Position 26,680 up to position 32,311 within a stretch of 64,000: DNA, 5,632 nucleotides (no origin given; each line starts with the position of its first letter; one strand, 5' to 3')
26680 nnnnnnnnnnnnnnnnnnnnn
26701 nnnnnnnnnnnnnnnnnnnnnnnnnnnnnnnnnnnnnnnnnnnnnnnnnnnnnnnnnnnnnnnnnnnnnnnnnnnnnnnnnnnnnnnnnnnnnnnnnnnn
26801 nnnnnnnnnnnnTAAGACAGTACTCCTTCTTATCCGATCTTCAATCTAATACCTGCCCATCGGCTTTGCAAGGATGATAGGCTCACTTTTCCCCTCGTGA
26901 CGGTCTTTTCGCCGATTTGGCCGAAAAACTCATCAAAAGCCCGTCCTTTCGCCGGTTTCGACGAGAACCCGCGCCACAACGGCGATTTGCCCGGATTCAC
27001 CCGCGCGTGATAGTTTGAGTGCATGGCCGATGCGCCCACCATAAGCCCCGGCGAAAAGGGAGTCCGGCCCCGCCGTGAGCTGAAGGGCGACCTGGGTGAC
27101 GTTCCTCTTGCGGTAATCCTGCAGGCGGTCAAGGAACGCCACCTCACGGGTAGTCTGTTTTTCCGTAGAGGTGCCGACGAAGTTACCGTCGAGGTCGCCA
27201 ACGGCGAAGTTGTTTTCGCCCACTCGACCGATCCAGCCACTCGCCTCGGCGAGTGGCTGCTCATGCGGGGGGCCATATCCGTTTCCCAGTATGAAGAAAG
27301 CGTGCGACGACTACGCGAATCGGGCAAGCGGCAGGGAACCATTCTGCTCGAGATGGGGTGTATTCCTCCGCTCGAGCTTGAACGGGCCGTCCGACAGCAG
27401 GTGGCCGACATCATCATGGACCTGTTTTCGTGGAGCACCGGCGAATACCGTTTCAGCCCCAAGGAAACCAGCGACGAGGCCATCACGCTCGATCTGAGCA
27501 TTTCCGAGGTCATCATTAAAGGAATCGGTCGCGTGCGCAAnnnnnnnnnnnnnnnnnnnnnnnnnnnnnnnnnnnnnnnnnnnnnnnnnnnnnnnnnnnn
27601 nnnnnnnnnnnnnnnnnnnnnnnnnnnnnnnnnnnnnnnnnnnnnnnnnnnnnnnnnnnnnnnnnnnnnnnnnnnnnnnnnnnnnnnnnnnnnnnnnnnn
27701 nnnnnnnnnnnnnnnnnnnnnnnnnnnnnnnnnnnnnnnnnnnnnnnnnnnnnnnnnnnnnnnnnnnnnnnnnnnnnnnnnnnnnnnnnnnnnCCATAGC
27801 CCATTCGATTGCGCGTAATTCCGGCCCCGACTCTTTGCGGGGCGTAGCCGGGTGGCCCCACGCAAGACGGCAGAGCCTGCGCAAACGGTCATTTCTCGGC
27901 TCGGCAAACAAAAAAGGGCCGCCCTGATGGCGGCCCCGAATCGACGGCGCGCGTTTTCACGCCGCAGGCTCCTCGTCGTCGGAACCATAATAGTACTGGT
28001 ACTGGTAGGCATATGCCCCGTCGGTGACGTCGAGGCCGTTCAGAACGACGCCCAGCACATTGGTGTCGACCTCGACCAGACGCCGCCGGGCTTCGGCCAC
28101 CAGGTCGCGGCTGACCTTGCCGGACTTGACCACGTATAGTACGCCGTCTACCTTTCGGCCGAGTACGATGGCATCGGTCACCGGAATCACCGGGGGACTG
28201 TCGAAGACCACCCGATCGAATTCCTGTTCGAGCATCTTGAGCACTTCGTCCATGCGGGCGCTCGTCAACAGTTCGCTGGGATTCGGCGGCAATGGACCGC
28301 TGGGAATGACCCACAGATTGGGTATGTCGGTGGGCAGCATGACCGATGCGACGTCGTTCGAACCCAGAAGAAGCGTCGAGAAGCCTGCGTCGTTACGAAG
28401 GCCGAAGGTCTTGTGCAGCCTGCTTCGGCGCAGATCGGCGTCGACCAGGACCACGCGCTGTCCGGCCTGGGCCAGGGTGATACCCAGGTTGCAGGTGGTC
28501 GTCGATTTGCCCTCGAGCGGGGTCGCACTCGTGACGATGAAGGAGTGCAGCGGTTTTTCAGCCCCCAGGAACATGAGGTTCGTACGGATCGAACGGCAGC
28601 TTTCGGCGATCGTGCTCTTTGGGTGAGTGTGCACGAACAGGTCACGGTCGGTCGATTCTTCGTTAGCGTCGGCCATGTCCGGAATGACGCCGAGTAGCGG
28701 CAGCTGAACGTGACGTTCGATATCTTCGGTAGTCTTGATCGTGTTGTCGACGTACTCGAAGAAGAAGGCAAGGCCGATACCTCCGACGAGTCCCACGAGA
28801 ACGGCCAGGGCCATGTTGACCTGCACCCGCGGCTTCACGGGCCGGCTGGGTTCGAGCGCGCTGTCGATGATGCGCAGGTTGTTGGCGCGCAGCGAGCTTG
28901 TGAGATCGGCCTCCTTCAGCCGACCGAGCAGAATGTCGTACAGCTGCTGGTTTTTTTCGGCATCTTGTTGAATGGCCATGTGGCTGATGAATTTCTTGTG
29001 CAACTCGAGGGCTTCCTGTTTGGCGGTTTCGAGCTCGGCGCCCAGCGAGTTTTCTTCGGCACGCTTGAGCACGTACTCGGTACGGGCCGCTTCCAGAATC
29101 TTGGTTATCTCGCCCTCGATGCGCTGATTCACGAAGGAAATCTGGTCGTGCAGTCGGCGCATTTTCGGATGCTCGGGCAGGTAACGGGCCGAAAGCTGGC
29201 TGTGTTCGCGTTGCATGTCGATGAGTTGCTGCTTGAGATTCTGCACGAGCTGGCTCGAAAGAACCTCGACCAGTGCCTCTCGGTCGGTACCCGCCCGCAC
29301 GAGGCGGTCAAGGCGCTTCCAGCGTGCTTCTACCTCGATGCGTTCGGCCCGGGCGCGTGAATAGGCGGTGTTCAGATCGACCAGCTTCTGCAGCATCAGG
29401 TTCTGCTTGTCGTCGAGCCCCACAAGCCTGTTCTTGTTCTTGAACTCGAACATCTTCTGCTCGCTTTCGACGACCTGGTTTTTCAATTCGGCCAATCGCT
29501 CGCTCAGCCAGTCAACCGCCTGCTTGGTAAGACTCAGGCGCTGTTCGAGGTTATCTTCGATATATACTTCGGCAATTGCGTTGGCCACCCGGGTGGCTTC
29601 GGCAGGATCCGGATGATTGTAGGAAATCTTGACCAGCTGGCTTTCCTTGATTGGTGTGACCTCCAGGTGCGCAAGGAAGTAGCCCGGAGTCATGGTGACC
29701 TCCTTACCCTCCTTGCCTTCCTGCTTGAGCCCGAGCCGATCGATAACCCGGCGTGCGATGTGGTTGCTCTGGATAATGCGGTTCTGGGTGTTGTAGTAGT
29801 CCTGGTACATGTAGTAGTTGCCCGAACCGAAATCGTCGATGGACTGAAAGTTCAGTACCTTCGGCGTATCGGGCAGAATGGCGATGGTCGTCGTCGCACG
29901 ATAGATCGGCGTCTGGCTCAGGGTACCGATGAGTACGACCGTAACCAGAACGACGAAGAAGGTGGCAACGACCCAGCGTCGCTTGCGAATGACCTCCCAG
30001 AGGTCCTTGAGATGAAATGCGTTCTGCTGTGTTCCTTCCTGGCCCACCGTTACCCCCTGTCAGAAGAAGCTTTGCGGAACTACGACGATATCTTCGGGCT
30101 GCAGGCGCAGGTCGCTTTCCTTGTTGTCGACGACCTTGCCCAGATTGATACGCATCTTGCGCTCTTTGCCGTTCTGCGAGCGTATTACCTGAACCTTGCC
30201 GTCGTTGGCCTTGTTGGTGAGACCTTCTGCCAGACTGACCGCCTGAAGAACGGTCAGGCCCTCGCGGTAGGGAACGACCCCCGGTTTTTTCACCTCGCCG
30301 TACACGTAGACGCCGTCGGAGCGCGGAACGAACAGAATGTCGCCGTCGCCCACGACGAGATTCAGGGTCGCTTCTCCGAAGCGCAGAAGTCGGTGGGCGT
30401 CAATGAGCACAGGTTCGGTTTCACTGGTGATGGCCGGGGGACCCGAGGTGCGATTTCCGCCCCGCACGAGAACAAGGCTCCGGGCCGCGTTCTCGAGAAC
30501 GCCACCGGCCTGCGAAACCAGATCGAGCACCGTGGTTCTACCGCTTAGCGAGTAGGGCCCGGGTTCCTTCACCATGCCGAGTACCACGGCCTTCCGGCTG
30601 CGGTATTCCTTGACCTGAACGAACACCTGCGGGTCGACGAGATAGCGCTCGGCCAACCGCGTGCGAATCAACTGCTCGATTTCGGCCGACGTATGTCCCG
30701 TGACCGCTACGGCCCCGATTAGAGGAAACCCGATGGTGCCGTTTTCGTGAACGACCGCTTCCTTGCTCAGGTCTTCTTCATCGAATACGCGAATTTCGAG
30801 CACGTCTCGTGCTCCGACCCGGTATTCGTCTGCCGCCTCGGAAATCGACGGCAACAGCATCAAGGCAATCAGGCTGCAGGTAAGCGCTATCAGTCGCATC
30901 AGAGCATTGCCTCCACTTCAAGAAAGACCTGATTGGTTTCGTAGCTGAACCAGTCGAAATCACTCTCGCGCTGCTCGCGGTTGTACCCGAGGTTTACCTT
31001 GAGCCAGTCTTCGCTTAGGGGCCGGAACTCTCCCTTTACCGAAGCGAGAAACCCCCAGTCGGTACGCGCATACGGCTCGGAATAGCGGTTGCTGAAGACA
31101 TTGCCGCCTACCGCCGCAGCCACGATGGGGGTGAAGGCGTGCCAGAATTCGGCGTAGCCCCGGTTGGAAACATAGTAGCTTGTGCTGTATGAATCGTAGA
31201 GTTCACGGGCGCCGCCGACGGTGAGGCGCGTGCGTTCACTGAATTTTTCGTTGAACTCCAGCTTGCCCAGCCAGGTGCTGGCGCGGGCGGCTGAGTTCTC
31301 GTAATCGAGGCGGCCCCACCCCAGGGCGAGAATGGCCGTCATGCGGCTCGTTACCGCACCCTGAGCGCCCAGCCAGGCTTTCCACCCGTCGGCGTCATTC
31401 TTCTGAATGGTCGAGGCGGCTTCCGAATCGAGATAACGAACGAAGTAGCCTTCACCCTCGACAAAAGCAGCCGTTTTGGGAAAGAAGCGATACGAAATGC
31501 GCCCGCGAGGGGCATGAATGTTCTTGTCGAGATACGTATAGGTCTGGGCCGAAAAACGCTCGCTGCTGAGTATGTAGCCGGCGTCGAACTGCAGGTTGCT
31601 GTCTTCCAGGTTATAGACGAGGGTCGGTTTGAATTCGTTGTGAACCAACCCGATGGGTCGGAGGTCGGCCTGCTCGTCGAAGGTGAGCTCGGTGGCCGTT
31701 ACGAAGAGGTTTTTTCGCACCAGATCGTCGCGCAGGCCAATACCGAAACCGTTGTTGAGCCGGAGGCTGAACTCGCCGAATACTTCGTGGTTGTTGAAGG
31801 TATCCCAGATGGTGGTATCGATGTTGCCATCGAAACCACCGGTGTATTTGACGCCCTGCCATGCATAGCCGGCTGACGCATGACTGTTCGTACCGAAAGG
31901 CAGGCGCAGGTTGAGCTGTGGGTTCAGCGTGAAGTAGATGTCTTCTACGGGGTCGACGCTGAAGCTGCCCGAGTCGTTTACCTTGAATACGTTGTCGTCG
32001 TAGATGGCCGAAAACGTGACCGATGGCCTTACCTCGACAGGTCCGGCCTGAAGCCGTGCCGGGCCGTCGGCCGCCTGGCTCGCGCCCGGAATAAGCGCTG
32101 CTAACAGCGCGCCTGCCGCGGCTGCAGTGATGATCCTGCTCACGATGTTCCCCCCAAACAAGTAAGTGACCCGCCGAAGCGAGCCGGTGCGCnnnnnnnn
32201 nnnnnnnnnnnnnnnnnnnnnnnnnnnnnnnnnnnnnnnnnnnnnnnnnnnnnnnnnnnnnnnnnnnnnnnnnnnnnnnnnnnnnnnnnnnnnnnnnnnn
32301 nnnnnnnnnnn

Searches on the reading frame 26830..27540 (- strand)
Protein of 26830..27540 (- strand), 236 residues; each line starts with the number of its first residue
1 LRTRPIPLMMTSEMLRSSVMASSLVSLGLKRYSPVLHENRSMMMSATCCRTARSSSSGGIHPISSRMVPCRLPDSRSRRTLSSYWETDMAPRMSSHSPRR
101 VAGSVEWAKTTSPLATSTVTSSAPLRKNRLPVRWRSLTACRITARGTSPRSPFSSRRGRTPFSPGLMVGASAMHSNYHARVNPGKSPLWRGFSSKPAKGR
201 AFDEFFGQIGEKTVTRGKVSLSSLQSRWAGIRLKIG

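Call 23: search_protein_families(library=ncbifam, proteins=[window:26830-27540:-], max_evalue=0.001)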
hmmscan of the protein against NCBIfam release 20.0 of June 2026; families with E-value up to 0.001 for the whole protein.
window:26830-27540:- (236 aa): 0 families

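Call 24: search_protein_families(library=pfam, proteins=[window:26830-27540:-], max_evalue=0.001)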
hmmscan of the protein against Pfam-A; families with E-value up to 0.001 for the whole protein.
window:26830-27540:- (236 aa): 0 families

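Call 59: search_protein_families(library=pfam, proteins=[window:26830-27540:-], max_evalue=1)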
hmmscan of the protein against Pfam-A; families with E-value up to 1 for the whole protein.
window:26830-27540:- (236 aa): 1 family
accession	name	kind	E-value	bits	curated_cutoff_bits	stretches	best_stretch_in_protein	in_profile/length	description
PF08995.15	NIP_1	-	0.1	13.5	25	1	46-87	28-69/82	Necrosis inducing protein-1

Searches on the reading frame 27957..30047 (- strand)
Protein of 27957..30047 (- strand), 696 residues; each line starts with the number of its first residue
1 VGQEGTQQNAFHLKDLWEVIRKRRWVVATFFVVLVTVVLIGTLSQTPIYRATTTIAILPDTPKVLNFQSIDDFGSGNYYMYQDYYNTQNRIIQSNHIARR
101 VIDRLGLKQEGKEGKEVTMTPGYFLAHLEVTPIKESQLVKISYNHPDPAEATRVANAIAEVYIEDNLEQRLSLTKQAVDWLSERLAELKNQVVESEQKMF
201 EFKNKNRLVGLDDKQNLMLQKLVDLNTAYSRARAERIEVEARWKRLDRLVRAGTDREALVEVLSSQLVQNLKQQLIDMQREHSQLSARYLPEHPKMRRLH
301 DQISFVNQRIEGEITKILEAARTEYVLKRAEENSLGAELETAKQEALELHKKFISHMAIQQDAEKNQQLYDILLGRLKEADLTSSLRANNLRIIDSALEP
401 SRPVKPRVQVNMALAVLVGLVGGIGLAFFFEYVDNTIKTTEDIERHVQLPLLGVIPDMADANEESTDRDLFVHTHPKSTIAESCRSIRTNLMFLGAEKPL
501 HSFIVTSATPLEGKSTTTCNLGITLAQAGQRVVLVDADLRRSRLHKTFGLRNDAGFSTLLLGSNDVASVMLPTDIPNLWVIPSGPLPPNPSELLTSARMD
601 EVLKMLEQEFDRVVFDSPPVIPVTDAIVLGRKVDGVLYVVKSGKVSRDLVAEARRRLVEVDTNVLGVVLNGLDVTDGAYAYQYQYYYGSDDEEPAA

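Call 23: search_protein_families(library=ncbifam, proteins=[window:27957-30047:-], max_evalue=0.001)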
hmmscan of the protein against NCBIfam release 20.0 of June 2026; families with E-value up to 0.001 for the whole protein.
window:27957-30047:- (696 aa): 14 families
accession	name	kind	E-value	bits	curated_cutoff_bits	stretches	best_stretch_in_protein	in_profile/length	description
TIGR01005.1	eps_transp_fam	subfamily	2e-88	297.4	411.7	2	127-684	145-729/754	exopolysaccharide transport protein family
TIGR03017.1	EpsF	equivalog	7.6e-60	202.9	422.75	1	13-455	3-443/444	chain length determinant protein EpsF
TIGR01007.1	eps_fam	subfamily_domain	2.2e-56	190.6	108.05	1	482-685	1-202/204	polysaccharide biosynthesis tyrosine autokinase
NF008568.0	PRK11519.1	equivalog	5e-56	190.3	1068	2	311-690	327-718/720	tyrosine-protein kinase Wzc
NF007350.0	PRK09841.1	equivalog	1.5e-55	188.6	1248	2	358-689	374-721/726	tyrosine-protein kinase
TIGR03018.1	pepcterm_TyrKin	hypoth_equivalog_domain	7.1e-44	149.6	230.65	1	472-670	3-207/207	XrtA-associated tyrosine autokinase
TIGR03007.1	pepcterm_ChnLen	equivalog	1e-38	132.9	278.85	1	13-468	3-473/498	XrtA system polysaccharide chain length determinant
TIGR03029.1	EpsG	equivalog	1.8e-34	119.1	313.8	1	460-670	63-273/274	chain length determinant protein tyrosine kinase EpsG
TIGR01006.1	polys_exp_MPA1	subfamily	4e-22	78.8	296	2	381-458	147-224/226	CspC family polysaccharide chain length determinant protein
TIGR01969.1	minD_arch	subfamily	1.9e-14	53.5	201.75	1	512-672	12-170/251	cell division ATPase MinD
TIGR01968.1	minD_bact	equivalog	1.1e-12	47.9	212.9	1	504-621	5-123/261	septum site-determining protein MinD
NF041546.1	ParA_partition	equivalog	2e-06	27.5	180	1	513-545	12-44/203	ParA family partition ATPase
TIGR01010.1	BexC_CtrB_KpsE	subfamily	2.8e-06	26.7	437.5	0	264-345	212-293/362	polysaccharide export inner-membrane protein, BexC/CtrB/KpsE family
NF041136.1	MrpORP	equivalog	1.9e-05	24.1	450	1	503-554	8-59/365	iron-sulfur cluster carrier protein MrpORP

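Call 24: search_protein_families(library=pfam, proteins=[window:27957-30047:-], max_evalue=0.001)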
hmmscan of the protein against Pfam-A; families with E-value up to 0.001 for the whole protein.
window:27957-30047:- (696 aa): 6 families
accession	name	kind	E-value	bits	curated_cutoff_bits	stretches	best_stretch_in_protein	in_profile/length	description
PF13807.11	GNVR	-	2.8e-14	53.2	27.7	1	358-429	8-79/82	G-rich domain on putative tyrosine kinase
PF13614.12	AAA_31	-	8.6e-11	42.5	27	1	513-627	14-135/177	AAA domain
PF02706.20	Wzz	-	7.6e-10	39.4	25.5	1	11-104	3-90/91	Chain length determinant protein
PF01656.29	CbiA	-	3.2e-09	37.2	25.4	1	512-670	10-81/125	CobQ/CobB/MinD/ParA nucleotide binding domain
PF10609.15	ParA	-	6.5e-09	36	27.1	1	512-670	15-173/246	NUBPL iron-transfer P-loop NTPase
PF09140.17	MipZ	-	9.6e-06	25.5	20.7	1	512-618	12-108/262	ATPase MipZ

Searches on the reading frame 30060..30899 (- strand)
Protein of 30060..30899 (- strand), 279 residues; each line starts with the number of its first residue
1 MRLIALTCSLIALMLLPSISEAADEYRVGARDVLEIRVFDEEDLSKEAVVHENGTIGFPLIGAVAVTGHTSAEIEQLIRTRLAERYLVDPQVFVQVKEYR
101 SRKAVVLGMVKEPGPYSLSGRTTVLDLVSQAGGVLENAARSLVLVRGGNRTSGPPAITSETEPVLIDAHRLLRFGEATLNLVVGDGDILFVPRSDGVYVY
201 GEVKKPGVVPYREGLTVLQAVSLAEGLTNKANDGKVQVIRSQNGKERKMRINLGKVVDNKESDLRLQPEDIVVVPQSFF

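Call 23: search_protein_families(library=ncbifam, proteins=[window:30060-30899:-], max_evalue=0.001)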
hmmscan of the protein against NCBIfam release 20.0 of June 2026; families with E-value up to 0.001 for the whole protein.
window:30060-30899:- (279 aa): 4 families
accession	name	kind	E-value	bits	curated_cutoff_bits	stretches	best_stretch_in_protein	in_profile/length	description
TIGR03028.1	EpsE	equivalog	2.5e-45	154.7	262.65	1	25-279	1-239/239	polysaccharide export protein EpsE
TIGR03027.2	pepcterm_export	equivalog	1.3e-39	135.6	180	2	25-194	2-167/169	XrtA/PEP-CTERM system exopolysaccharide export protein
NF011658.0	PRK15078.1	subfamily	5.8e-34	117.5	333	1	25-251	84-314/380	polysaccharide export protein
NF041843.1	EpsY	equivalog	1.3e-30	106.2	320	2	22-155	49-181/211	exopolysaccharide export protein EpsY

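Call 24: search_protein_families(library=pfam, proteins=[window:30060-30899:-], max_evalue=0.001)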
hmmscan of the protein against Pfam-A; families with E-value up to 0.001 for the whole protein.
window:30060-30899:- (279 aa): 3 families
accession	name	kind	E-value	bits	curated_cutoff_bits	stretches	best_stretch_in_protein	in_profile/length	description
PF10531.15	SLBB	-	2.7e-24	85.2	27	2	197-246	2-51/55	SLBB domain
PF02563.21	Poly_export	-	7e-24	84.3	28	1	21-97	2-77/77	Polysaccharide biosynthesis/export protein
PF22461.2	SLBB_2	-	3e-20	72.5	27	2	197-274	3-79/79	SLBB domain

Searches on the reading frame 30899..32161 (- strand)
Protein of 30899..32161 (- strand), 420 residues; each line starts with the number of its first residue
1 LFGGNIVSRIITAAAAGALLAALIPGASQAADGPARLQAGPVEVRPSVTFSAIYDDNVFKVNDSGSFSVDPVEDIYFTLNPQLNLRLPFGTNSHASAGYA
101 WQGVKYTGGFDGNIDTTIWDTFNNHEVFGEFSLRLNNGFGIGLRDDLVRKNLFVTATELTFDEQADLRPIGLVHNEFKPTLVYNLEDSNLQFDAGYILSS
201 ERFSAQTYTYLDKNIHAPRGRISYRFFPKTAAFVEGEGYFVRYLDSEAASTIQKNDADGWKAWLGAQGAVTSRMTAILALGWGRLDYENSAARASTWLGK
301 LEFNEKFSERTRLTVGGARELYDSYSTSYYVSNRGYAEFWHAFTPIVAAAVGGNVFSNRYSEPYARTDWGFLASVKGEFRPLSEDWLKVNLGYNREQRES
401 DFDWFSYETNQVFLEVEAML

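Call 23: search_protein_families(library=ncbifam, proteins=[window:30899-32161:-], max_evalue=0.001)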
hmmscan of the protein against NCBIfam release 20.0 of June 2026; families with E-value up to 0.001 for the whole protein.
window:30899-32161:- (420 aa): 1 family
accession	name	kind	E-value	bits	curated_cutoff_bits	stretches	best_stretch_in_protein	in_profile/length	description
TIGR03014.2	EpsL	equivalog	1.6e-05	24.1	275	0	274-417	232-382/385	XrtB/PEP-CTERM-associated polysaccharide biosynthesis outer membrane protein EpsL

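Call 24: search_protein_families(library=pfam, proteins=[window:30899-32161:-], max_evalue=0.001)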
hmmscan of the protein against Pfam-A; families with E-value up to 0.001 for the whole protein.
window:30899-32161:- (420 aa): 1 family
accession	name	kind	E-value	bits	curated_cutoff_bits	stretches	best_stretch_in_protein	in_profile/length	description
PF10082.15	BBP2_2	-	5.2e-11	42.5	23.7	1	212-418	171-376/378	Putative beta-barrel porin 2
